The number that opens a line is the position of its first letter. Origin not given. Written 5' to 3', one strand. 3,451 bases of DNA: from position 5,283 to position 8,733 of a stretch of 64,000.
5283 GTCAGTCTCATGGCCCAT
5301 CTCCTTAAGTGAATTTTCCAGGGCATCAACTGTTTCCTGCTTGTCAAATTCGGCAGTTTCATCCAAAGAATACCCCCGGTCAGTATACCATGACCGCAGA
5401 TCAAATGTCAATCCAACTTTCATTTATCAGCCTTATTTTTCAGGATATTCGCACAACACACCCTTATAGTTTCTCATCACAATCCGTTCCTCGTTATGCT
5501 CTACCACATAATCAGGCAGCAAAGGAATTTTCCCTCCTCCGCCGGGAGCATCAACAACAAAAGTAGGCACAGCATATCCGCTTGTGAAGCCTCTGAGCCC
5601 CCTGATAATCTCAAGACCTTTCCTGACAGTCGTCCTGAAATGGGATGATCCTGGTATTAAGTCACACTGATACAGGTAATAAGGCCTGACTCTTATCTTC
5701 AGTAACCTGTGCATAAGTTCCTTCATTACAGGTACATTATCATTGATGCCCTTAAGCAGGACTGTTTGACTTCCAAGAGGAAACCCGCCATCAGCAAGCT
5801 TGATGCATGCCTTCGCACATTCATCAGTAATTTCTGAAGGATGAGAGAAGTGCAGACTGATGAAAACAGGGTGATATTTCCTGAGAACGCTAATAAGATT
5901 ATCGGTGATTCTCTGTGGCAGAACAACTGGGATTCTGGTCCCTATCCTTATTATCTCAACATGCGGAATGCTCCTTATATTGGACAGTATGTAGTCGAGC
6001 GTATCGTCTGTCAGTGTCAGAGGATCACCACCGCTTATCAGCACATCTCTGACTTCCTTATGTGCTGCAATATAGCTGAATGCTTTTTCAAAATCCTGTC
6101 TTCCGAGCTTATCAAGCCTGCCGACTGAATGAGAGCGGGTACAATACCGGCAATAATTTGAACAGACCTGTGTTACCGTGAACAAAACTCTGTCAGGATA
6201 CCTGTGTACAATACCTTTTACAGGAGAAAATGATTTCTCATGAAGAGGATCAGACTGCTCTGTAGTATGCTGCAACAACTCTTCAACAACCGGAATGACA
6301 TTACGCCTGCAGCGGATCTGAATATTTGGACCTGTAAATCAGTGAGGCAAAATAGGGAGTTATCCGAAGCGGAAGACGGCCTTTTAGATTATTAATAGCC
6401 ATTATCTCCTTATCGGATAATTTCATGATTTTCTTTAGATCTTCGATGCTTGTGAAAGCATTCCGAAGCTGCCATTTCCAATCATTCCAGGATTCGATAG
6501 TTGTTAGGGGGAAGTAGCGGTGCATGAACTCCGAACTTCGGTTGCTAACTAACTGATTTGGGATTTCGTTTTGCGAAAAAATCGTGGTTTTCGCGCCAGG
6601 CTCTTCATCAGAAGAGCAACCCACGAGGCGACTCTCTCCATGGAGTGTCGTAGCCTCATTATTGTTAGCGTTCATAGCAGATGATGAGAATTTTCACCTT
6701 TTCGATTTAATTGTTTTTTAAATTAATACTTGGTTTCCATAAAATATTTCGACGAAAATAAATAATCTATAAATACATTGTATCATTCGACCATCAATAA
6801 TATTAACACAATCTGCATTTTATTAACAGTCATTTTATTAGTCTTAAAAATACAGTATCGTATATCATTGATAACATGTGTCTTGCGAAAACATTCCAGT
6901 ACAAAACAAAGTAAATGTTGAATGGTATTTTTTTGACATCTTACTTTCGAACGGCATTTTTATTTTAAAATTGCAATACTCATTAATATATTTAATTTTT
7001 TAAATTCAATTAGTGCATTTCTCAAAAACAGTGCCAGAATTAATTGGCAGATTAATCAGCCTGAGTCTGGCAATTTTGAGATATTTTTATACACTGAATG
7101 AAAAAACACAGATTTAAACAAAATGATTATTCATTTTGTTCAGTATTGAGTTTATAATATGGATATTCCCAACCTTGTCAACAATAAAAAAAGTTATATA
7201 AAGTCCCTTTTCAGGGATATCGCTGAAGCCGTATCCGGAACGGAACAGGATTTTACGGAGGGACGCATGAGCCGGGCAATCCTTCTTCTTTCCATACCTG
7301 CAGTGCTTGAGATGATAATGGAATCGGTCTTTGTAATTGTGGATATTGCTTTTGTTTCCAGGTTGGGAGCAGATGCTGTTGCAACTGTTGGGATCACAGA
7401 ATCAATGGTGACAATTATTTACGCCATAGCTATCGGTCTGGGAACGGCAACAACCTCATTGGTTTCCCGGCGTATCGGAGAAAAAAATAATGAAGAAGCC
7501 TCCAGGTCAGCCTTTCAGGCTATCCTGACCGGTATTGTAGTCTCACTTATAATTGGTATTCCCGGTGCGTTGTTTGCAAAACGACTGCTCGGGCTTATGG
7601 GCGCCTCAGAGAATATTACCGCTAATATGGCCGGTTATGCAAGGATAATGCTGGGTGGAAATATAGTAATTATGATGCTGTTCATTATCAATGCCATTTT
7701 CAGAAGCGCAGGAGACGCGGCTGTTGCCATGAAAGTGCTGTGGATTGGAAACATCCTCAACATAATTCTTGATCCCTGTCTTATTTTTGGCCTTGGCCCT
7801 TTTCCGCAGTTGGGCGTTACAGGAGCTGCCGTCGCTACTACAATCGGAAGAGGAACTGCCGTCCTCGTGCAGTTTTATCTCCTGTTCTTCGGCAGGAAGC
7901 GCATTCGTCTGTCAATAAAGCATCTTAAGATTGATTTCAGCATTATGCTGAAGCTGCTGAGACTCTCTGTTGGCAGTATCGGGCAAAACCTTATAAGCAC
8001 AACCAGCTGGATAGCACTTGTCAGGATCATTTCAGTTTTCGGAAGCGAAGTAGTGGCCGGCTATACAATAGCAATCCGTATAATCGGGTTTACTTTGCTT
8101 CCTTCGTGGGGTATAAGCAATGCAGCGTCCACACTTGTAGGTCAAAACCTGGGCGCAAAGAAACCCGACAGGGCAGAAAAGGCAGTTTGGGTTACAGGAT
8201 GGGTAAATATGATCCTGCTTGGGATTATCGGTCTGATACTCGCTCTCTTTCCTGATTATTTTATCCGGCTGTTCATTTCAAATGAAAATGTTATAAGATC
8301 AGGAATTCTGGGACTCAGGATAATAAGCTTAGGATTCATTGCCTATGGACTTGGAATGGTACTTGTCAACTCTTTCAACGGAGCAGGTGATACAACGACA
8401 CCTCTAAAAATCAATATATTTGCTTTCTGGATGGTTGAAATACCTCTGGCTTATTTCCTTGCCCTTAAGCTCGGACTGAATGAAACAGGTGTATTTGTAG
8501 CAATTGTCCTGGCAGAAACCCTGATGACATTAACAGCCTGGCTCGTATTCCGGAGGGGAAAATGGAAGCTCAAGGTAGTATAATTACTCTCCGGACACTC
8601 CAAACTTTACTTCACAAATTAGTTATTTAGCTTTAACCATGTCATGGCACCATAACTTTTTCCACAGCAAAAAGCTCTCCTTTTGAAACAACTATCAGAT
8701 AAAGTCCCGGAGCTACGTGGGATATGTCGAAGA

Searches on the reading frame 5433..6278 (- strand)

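Call 27: search_protein_families(library=pfam, proteins=[window:5433-6278:-], max_evalue=0.00001)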
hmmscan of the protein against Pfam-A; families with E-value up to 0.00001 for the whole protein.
window:5433-6278:- (281 aa): 2 families
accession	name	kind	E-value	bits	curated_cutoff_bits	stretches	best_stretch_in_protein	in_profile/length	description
PF12544.13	LAM_C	-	3.3e-24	85.9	26.7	1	225-280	1-56/127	Lysine-2,3-aminomutase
PF04055.27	Radical_SAM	-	1.6e-11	45.1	29.5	1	35-181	3-157/166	Radical SAM superfamily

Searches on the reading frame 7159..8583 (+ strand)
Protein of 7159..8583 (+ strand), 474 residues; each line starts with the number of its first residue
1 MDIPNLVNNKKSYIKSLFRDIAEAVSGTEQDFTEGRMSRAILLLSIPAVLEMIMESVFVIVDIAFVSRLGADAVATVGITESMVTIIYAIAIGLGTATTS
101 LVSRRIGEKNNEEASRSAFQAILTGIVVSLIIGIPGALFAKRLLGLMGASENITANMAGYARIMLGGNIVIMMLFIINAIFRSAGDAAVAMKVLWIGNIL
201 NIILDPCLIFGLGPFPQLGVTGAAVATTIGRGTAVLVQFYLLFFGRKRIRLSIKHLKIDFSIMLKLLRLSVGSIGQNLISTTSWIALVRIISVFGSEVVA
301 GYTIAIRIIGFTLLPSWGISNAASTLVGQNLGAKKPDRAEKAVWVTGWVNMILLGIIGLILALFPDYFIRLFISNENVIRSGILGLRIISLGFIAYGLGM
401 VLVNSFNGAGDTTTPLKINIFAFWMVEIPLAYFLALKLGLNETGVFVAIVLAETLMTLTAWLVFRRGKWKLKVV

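Call 27: search_protein_families(library=pfam, proteins=[window:7159-8583:+], max_evalue=0.00001)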
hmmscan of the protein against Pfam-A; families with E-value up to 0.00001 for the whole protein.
window:7159-8583:+ (474 aa): 1 family
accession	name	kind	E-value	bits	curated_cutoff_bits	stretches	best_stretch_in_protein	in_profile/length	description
PF01554.23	MatE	-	3.2e-64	215.9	24.9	2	47-206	1-160/161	MatE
